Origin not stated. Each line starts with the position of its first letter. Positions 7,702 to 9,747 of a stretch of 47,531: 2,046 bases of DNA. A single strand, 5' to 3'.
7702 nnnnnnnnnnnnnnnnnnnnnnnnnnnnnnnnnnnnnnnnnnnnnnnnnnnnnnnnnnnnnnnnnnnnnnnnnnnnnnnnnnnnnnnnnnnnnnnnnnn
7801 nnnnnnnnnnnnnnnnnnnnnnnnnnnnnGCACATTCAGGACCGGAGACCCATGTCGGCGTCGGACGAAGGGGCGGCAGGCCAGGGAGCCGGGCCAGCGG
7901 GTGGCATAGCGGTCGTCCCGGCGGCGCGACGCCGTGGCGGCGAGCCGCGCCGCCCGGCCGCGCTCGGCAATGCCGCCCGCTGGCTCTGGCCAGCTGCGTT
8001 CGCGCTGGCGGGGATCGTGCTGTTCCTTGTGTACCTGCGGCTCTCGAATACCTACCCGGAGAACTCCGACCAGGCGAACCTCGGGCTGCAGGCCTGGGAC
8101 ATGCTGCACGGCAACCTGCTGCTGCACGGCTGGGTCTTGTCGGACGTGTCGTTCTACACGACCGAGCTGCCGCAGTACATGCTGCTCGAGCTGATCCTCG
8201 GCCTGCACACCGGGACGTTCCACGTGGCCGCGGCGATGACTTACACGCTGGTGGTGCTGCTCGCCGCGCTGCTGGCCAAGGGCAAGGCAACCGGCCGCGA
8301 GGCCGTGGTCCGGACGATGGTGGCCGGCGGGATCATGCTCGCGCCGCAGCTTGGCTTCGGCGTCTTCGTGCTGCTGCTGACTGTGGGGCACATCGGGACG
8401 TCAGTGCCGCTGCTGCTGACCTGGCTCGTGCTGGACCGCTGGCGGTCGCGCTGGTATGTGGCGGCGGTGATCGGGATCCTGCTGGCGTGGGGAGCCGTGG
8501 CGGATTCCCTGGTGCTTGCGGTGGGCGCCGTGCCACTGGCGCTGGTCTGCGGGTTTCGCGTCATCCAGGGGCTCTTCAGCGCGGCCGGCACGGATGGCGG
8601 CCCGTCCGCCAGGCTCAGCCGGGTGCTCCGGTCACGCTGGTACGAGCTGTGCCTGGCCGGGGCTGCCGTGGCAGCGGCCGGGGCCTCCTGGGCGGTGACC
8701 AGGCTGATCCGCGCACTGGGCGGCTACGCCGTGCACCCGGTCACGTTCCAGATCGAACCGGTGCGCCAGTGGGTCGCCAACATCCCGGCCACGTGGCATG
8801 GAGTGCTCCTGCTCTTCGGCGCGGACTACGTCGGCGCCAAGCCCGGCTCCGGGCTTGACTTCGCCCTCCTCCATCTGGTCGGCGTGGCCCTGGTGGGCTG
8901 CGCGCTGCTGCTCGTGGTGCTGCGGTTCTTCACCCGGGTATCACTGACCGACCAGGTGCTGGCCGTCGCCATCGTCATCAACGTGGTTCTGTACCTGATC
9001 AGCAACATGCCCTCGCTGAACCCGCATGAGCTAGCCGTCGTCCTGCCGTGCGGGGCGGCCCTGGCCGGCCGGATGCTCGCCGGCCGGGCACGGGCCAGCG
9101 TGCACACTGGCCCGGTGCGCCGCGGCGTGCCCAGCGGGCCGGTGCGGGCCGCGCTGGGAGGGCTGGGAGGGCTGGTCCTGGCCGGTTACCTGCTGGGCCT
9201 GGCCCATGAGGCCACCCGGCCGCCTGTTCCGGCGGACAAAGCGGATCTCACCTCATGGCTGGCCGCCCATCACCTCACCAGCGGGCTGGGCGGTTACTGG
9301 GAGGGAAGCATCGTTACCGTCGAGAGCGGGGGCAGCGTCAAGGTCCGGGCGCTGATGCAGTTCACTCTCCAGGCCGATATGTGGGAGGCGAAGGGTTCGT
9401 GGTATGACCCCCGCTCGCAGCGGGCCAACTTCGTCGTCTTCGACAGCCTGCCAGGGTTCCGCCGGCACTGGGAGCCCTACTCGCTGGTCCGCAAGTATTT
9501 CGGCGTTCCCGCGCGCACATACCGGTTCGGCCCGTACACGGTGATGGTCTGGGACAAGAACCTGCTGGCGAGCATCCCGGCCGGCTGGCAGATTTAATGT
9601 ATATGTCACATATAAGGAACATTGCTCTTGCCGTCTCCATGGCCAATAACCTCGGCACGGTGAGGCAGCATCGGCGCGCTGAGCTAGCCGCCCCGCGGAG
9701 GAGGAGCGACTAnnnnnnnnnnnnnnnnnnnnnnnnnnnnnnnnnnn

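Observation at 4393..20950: A 16.5 kb glycosylation-type gene block splits the conserved pafA / pafBC-tatAC-helY synteny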

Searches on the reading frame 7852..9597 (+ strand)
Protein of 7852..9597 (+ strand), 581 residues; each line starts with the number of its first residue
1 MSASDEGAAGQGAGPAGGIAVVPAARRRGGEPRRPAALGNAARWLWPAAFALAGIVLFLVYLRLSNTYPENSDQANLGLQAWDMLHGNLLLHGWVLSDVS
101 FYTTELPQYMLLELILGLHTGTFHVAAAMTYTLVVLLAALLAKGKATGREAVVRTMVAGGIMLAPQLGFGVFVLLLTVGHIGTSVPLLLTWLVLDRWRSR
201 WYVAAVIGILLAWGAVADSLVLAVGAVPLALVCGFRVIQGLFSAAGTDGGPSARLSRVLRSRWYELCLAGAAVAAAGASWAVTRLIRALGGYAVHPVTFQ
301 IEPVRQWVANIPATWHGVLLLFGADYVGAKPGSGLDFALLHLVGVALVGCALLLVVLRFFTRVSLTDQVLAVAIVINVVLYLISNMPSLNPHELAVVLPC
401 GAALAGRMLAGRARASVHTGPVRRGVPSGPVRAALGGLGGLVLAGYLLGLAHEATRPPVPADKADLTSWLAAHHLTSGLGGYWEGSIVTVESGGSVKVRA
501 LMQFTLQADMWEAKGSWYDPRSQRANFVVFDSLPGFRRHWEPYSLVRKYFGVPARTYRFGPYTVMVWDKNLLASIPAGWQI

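Call 4: search_protein_families(library=pfam, proteins=[window:7852-9597:+], max_evalue=0.1)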
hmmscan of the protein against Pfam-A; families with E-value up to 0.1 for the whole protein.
window:7852-9597:+ (581 aa): 0 families

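Call 5: search_protein_families(library=ncbifam, proteins=[window:7852-9597:+], max_evalue=0.1)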
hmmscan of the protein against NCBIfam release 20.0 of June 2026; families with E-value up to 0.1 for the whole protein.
window:7852-9597:+ (581 aa): 0 families

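Call 9: search_solved_structures(query=window:7852-9597:+, max_evalue=10)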
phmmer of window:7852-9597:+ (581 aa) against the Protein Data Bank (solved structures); distinct sequences matched with E-value up to 10: 1.
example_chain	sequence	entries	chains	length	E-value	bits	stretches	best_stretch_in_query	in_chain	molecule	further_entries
7xmh_A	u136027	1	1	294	0.68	11.8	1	248-327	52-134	Putative class III chitinase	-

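Call 12: find_homologous_proteins(query=window:7852-9597:+, max_evalue=0.001)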
Query window:7852-9597:+ (581 aa): 5180 proteins with E <= 0.001 among 8000 candidates; the best 120 are listed.
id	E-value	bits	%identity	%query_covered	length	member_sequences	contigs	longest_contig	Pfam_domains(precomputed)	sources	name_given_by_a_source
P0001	0.0e+0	1282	100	100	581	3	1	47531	-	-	-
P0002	0.0e+0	1103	87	99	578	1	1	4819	-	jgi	jgi:hypothetical protein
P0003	0.0e+0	1102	86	99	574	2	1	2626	-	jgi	jgi:hypothetical protein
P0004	0.0e+0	1089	87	96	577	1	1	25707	-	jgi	jgi:hypothetical protein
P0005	2.5e-242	824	66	99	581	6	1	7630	-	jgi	-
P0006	3.0e-241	820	70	99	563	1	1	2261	-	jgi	jgi:hypothetical protein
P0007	3.8e-226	771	63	100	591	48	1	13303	-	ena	-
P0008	4.8e-225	767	66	92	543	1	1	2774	-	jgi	jgi:hypothetical protein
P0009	5.8e-225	767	63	99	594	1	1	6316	-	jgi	jgi:hypothetical protein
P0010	6.7e-225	767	64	97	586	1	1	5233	-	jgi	jgi:hypothetical protein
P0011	8.9e-225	766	65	99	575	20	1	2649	-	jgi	-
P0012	6.1e-223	760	63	98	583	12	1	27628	-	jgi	-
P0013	8.1e-223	760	66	90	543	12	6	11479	-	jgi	jgi:hypothetical protein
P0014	3.7e-222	757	64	100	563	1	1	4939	-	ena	-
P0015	5.1e-222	757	66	90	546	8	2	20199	-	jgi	jgi:hypothetical protein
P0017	6.9e-220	750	64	97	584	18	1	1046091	-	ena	-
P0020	1.5e-217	742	62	97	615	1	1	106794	-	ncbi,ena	-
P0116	3.9e-167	576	55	89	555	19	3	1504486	-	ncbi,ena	ncbi:MAG: hypothetical protein WAL72_01705 [Streptosporangiaceae bacterium]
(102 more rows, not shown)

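Call 20: find_encoding_contigs(protein=P0020, flank=10000, max_places=3)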
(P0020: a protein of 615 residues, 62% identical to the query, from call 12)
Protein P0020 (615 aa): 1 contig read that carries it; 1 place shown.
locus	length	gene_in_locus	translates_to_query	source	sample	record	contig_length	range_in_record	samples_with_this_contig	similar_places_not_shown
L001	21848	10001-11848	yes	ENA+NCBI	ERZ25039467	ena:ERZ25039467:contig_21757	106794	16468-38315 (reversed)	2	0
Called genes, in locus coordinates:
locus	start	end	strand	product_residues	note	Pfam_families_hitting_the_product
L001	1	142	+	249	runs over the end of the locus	-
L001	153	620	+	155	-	PF00293:NUDIX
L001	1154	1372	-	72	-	-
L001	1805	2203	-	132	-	PF00903:Glyoxalase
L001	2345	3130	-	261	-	PF04542:Sigma70_r2, PF08281:Sigma70_r4_2, PF04545:Sigma70_r4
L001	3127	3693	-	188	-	PF04542:Sigma70_r2 (weak), PF08281:Sigma70_r4_2 (weak), PF00196:GerE (faint)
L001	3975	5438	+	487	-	PF00171:Aldedh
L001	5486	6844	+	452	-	PF03136:Pup_ligase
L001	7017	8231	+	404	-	PF03721:UDPG_MGDP_dh_N, PF00984:UDPG_MGDP_dh, PF03720:UDPG_MGDP_dh_C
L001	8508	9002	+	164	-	-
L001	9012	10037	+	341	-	PF01370:Epimerase, PF04321:RmlD_sub_bind (faint), PF13460:NAD_binding_10 (weak), PF16363:GDP_Man_Dehyd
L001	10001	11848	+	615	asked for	-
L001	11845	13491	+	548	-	-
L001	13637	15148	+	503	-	-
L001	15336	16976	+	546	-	-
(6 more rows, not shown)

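Call 21: find_encoding_contigs(protein=P0116, flank=10000, max_places=2)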
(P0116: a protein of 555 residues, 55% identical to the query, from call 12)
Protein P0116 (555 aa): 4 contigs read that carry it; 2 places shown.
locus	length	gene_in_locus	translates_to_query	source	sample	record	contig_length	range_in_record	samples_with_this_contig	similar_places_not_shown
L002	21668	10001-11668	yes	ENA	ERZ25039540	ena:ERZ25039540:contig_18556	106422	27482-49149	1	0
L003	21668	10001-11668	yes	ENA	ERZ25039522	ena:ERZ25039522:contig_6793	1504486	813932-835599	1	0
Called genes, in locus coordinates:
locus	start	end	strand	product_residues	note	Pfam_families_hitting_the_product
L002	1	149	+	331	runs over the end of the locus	PF12146:Hydrolase_4 (weak), PF00561:Abhydrolase_1, PF12697:Abhydrolase_6, PF01738:DLH (weak)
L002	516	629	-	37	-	-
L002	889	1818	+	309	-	PF12708:Pect-lyase_RHGA_epim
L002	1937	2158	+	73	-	PF27525:LAM55_pectate-like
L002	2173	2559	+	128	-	PF27525:LAM55_pectate-like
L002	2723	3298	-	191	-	PF01381:HTH_3, PF13560:HTH_31 (weak), PF07883:Cupin_2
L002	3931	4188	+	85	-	-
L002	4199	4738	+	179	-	PF00557:Peptidase_M24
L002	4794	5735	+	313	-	PF00676:E1_dh, PF13292:DXP_synthase_N (faint)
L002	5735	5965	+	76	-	PF00364:Biotin_lipoyl, PF25919:BSH_CusB (weak), PF25917:BSH_RND (weak), PF25984:BSH_YknX (faint)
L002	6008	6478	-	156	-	-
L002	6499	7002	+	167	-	PF02780:Transketolase_C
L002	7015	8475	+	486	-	PF00171:Aldedh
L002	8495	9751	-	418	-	-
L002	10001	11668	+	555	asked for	-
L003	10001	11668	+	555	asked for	-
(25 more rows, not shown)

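Call 22: find_encoding_contigs(protein=P0017, flank=10000, max_places=2)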
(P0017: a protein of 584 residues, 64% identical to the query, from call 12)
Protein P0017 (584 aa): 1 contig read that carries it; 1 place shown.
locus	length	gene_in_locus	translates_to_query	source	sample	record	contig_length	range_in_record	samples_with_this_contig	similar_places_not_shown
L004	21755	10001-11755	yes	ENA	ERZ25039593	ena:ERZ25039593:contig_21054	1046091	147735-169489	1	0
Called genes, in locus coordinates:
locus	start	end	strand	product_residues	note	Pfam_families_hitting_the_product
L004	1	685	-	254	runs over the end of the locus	PF04542:Sigma70_r2, PF04545:Sigma70_r4, PF08281:Sigma70_r4_2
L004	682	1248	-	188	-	PF04542:Sigma70_r2 (weak), PF08281:Sigma70_r4_2, PF04545:Sigma70_r4 (weak), PF00196:GerE (weak)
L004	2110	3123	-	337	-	PF02720:DUF222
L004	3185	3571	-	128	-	-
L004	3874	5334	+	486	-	PF00171:Aldedh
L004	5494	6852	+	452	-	PF03136:Pup_ligase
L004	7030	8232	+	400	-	PF03446:NAD_binding_2 (faint), PF03721:UDPG_MGDP_dh_N, PF00984:UDPG_MGDP_dh, PF03720:UDPG_MGDP_dh_C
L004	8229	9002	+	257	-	PF00535:Glycos_transf_2, PF13641:Glyco_tranf_2_3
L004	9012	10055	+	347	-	PF01370:Epimerase, PF04321:RmlD_sub_bind (faint), PF16363:GDP_Man_Dehyd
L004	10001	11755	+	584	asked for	-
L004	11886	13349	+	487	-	-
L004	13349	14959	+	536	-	-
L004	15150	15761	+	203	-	-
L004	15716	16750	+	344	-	-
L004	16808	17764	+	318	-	PF00254:FKBP_C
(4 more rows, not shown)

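Call 23: predict_structure(alignment_id=A1)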
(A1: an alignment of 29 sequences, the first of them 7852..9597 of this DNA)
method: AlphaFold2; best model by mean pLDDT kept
length: 581 residues; sequences in the alignment: 29
mean_pLDDT: 69.5   pTM: 0.73
mean pLDDT of the five models: 69.5, 66.3, 64.9, 62.0, 60.9
residues with pLDDT >= 90: 85; 70-90: 232; 50-70: 146; < 50: 118
segments of 3 or more residues with pLDDT < 50: 1-33, 88-99, 291-298, 326-331, 386-389, 414-425, 482-492, 502-517, 534-541, 578-581
pLDDT, mean of each block of 10 residues (from residue 1): 35 34 38 51 76 85 71 54 52 45 62 65 75 89 88 87 67 60 84 93 94 82 92 93 81 88 95 93 71 48 73 65 49 62 83 87 89 88 60 74 89 49 53 72 76 74 74 78 40 58 44 41 71 45 66 85 83 56 31
secondary structure, 60 per line:
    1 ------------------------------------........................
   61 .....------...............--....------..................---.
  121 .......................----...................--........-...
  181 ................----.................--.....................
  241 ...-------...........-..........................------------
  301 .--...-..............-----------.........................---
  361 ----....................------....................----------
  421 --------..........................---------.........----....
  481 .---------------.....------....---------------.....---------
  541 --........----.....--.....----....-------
elements in order: H37-65 H72-86 H89-92 H99-116 H120-143 H148-166 H169-176 H178-196 H201-217 H220-243 H251-261 H263-288 H308-321 H333-357 H365-383 H391-410 H429-454 H464-472 E477-481 E497-501 H508-511 E527-531 H543-550 E555-559 E562-566 H571-574
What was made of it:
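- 7852..9597 (+): Family A membrane protein A1 (581 aa), predicted GT-C glycosyltransferase. AF2 model with pLDDT 69.5 and pTM 0.73 (call 23).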

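Call 25: fold_search(model_id=the predicted structure, library=pdb)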
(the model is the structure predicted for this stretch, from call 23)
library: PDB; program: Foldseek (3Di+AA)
matches with E <= 10: 401; with E <= 0.001: 6
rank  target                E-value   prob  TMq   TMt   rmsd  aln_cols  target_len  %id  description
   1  7zlg_A                1.7e-04  1.00  0.36  0.32  13.0       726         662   10  Cryo-EM structure of C-mannosyltransferase CeDPY19, in complex with acceptor peptide and bound to CMT2-Fab and anti-Fa (released 2023-01-11)
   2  3waj                  1.9e-04  1.00  0.41  0.32  13.8       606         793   13  Crystal structure of the Archaeoglobus fulgidus oligosaccharyltransferase (O29867_ARCFU) complex with Zn and sulfate (released 2013-10-30)
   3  8if8_B                3.1e-04  1.00  0.43  0.41  13.5       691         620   16  Arabinosyltransferase AftA (released 2023-05-31)
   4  5ezm                  4.4e-04  1.00  0.49  0.53  11.7       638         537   12  Crystal Structure of ArnT from Cupriavidus metallidurans in the apo state (released 2016-02-17)
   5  7zlh_A                5.0e-04  1.00  0.44  0.40  12.1       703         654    8  Cryo-EM structure of C-mannosyltransferase CeDPY19, in apo state, bound to CMT2-Fab and anti-Fab nanobody (released 2023-01-11)
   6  5f15                  8.6e-04  1.00  0.49  0.52  11.8       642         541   13  Crystal Structure of ArnT from Cupriavidus metallidurans bound to Undecaprenyl phosphate (released 2016-02-17)
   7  5ogl_A                2.9e-03  1.00  0.42  0.36  11.3       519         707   11  Structure of bacterial oligosaccharyltransferase PglB in complex with an acceptor peptide and an lipid-linked oligosac (released 2017-10-25)
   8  7bvf_B                6.8e-03  1.00  0.36  0.22  14.6       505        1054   14  Cryo-EM structure of Mycobacterium tuberculosis arabinosyltransferase EmbA-EmbB-AcpM2 in complex with ethambutol (released 2020-04-29)
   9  7bvf_A                1.2e-02  1.00  0.35  0.21  13.4       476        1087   15  Cryo-EM structure of Mycobacterium tuberculosis arabinosyltransferase EmbA-EmbB-AcpM2 in complex with ethambutol (released 2020-04-29)
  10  9okf                  2.6e-02  0.21  0.12  0.13  25.1       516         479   13  Cryo-EM structure of human SV2A in the apo state (released 2025-12-10)
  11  7bp3_A                3.5e-02  0.28  0.11  0.15  25.2       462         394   12  Cryo-EM structure of the human MCT2 (released 2020-06-03)
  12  9oki                  4.7e-02  0.21  0.12  0.14  25.6       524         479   13  Cryo-EM structure of human SV2A in complex with UCBJ and UCB1244283 (released 2025-12-10)
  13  9s6s_A                5.8e-02  0.98  0.40  0.42  11.3       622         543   12  Ternary cryo-EM structure of human ALG9 with Dol25-PP-GlcNAc2Man6, Dol25-P-Man and Fab (released 2026-03-18)
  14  9l0b_A                7.5e-02  0.20  0.12  0.15  25.0       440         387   16  structure of MCT2-embigin complex (released 2025-12-24)
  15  9dnw_A                1.1e-01  0.16  0.12  0.11  23.5       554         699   13  Human ClC-3:noTMEM9 (released 2025-04-02)
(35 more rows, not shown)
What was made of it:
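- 7852..9597 (+): The top 9 Foldseek PDB hits are all GT-C, with ArnT at TMq 0.49 (call 25).
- Closest known: Arn pathway. Same: ArnT gives the best TM-score for family A (0.49; call 25).
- TM-scores are modest and the A1 model has medium confidence (calls 23, 25).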

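Call 30: find_related_loci(query=A1, collection=genome_contigs, flank=10000)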
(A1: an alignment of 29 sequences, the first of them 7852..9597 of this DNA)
Query A1 (581 aa) in genome_contigs; peptide patterns used: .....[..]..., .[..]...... (x = any residue, [..] = any of these).
535 stretches matched a pattern; 524 encode a relative of the query (tblastn E <= 1e-3); the best 80 are kept; 74 distinct loci.
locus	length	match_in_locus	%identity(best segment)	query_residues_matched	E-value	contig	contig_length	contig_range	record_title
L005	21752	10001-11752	64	1-576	0e+0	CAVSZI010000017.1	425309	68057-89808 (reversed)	MAG: uncultured Actinomycetes bacterium isolate MFD05502.bin.1.143 genome assembly, contig: contig_6554, whole genome sh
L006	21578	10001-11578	66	58-576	0e+0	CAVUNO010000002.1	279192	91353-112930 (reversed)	MAG: uncultured Actinomycetes bacterium isolate MFD02579.bin.1.52 genome assembly, contig: contig_1199, whole genome sho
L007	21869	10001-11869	62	2-576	0e+0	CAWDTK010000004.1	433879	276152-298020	MAG: uncultured Actinomycetes bacterium isolate MFD05377.bin.2.104 genome assembly, contig: contig_13001, whole genome s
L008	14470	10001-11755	61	15-576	0e+0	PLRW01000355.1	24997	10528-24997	MAG: Actinomycetota bacterium isolate bog_764 73.20120700_S1D.88_contig_80102, whole genome shotgun sequence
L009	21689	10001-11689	61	16-576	0e+0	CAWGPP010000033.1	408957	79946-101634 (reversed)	MAG: uncultured Actinomycetes bacterium isolate MFD05502.bin.3.12 genome assembly, contig: contig_9338, whole genome sho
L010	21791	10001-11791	62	16-576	0e+0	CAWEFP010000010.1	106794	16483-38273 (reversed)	MAG: uncultured Actinomycetes bacterium isolate MFD00991.bin.2.79 genome assembly, contig: contig_21757, whole genome sh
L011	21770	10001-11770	62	9-576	0e+0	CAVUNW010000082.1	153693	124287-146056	MAG: uncultured Actinomycetes bacterium isolate MFD02579.bin.1.65 genome assembly, contig: contig_7845, whole genome sho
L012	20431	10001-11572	57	47-575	2e-164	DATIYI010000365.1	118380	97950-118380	MAG TPA_asm: Streptosporangiaceae bacterium isolate SMAG_U15271 k141_1662677, whole genome shotgun sequence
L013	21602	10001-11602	58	44-578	1e-160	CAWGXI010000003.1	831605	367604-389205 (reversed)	MAG: uncultured Actinomycetota bacterium isolate MFD02416.bin.1.262 genome assembly, contig: contig_19117, whole genome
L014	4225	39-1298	63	143-580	9e-166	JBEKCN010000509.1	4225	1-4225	MAG: Streptosporangiaceae bacterium isolate SPRUCE 160 SPRUCE_160_509, whole genome shotgun sequence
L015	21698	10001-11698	64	16-576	0e+0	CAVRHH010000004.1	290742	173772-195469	MAG: uncultured Actinomycetes bacterium isolate MFD05580.bin.1.134 genome assembly, contig: contig_1613, whole genome sh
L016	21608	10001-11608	54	11-576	4e-153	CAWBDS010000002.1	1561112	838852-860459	MAG: uncultured Actinomycetes bacterium isolate MFD09603.bin.1.137 genome assembly, contig: contig_10195, whole genome s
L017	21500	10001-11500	54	57-571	3e-150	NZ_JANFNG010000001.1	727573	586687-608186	Streptomyces humicola strain RB6PN25 NODE_1_length_727573_cov_53.939423, whole genome shotgun sequence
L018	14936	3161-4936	49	12-573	1e-149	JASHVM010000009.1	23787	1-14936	MAG: Streptosporangiaceae bacterium isolate JOPF205 JOPF_A07C_contig_4092, whole genome shotgun sequence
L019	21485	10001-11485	53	61-575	3e-148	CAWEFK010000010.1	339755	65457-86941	MAG: uncultured Actinomycetes bacterium isolate MFD09603.bin.2.179 genome assembly, contig: contig_16604, whole genome s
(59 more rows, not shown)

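Call 38: search_protein_families(library=pfam, proteins=[window:7852-9597:+], max_evalue=10)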
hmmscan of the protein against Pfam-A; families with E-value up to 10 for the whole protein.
window:7852-9597:+ (581 aa): 1 family
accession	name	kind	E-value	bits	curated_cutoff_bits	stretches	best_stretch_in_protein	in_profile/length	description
PF08045.16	CDC14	-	0.47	10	23.3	1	71-141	104-166/284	Cell division control protein 14, SIN component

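Call 51: search_protein_families(library=pfam, alignment_id=A1, max_evalue=1)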
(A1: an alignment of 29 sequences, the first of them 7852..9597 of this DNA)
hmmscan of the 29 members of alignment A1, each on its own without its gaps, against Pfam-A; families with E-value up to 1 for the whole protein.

A. member 1, window:7852-9597:+ (581 aa): 1 family
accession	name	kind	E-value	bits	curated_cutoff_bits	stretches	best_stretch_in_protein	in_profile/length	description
PF08045.16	CDC14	-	0.47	10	23.3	1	71-141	104-166/284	Cell division control protein 14, SIN component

B. families by the number of members that match (of 29 scanned): 7 families
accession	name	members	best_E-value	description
PF03699.18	UPF0182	7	0.027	Uncharacterised protein family (UPF0182)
PF17080.10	SepA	4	0.05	Multidrug Resistance efflux pump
PF08045.16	CDC14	2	0.19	Cell division control protein 14, SIN component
PF03964.20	Chorion_2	1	0.077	Chorion family 2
PF17635.7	bCoV_Orf14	1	0.11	Betacoronavirus uncharacterised protein 14 (SARS-CoV-2 like)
PF19734.4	DUF6224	1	0.28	Family of unknown function (DUF6224)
PF08122.17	NDUF_B12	1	0.54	NADH-ubiquinone oxidoreductase B12 subunit family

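Call 53: search_solved_structures(query=A1, max_evalue=10)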
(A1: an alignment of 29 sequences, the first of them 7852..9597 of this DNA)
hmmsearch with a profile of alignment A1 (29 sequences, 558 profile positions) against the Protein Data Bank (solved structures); distinct sequences matched with E-value up to 10: 1.
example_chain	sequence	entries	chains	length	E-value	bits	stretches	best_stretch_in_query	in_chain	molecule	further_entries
5nhx_A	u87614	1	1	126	1.2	10.7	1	419-490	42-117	Outer membrane protein A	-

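Call 60: search_protein_families(library=pfam, proteins=[L017:2113-5226:-, L017:5306-6121:+, L017:6929-7864:+, L017:7516-8988:-, L017:11610-12812:+, L017:12845-13627:-, L017:13764-14768:+, L017:15157-16596:-, L017:16508-17212:+, L017:17668-18966:+], max_evalue=0.001)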
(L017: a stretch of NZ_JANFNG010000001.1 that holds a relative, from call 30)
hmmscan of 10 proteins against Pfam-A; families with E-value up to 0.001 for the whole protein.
L017:2113-5226:- (1037 aa): 1 family
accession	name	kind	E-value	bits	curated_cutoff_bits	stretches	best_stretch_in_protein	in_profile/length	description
PF00933.27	Glyco_hydro_3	-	4.3e-60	204.2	27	1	727-1031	20-315/316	Glycosyl hydrolase family 3 N terminal domain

L017:5306-6121:+ (271 aa): 0 families

L017:6929-7864:+ (311 aa): 9 families
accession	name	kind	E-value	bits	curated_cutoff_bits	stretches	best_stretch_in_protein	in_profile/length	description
PF01370.27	Epimerase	-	2e-52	178.4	20.9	1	6-222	1-227/240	NAD dependent epimerase/dehydratase family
PF16363.11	GDP_Man_Dehyd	-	3.5e-41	142.2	27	1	7-290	1-329/332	GDP-mannose 4,6 dehydratase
PF01073.25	3Beta_HSD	-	4.4e-24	85.4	22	1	7-218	1-227/280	3-beta hydroxysteroid dehydrogenase/isomerase family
PF04321.23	RmlD_sub_bind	-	4.3e-14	52.7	27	1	6-220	3-197/287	RmlD substrate binding domain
PF07993.18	NAD_binding_4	-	1.5e-11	44.4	20.1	1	47-214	66-256/258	Male sterility protein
PF02719.21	Polysacc_synt_2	-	8.1e-11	42.1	20.2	1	43-250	55-248/293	Polysaccharide biosynthesis protein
PF13460.12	NAD_binding_10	-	5.9e-06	26.7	27.2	1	10-122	1-105/184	NAD(P)H-binding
PF05368.20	NmrA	-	1.2e-05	25.5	27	1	5-260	4-245/298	NmrA-like family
PF00106.31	adh_short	-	2.8e-05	24.1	26.6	0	5-47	2-44/195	short chain dehydrogenase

L017:7516-8988:- (490 aa): 0 families

L017:11610-12812:+ (400 aa): 3 families
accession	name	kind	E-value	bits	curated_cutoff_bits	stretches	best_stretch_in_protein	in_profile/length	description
PF01370.27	Epimerase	-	1.5e-26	93.7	20.9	1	15-303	1-238/240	NAD dependent epimerase/dehydratase family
PF16363.11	GDP_Man_Dehyd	-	2.1e-16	60.8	27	1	16-293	1-240/332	GDP-mannose 4,6 dehydratase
PF02719.21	Polysacc_synt_2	-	3.1e-05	23.7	20.2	0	79-144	55-117/293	Polysaccharide biosynthesis protein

L017:12845-13627:- (260 aa): 1 family
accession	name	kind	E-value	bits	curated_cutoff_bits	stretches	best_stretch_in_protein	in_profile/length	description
PF03734.19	YkuD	-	2.4e-06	28.6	23.4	1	133-251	36-146/146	L,D-transpeptidase catalytic domain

L017:13764-14768:+ (334 aa): 1 family
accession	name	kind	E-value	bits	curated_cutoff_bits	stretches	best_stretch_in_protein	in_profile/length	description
PF00248.27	Aldo_ket_red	-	3.6e-75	253.2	24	1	15-314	1-290/291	Aldo/keto reductase family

L017:15157-16596:- (479 aa): 0 families

L017:16508-17212:+ (234 aa): 0 families

L017:17668-18966:+ (432 aa): 0 families
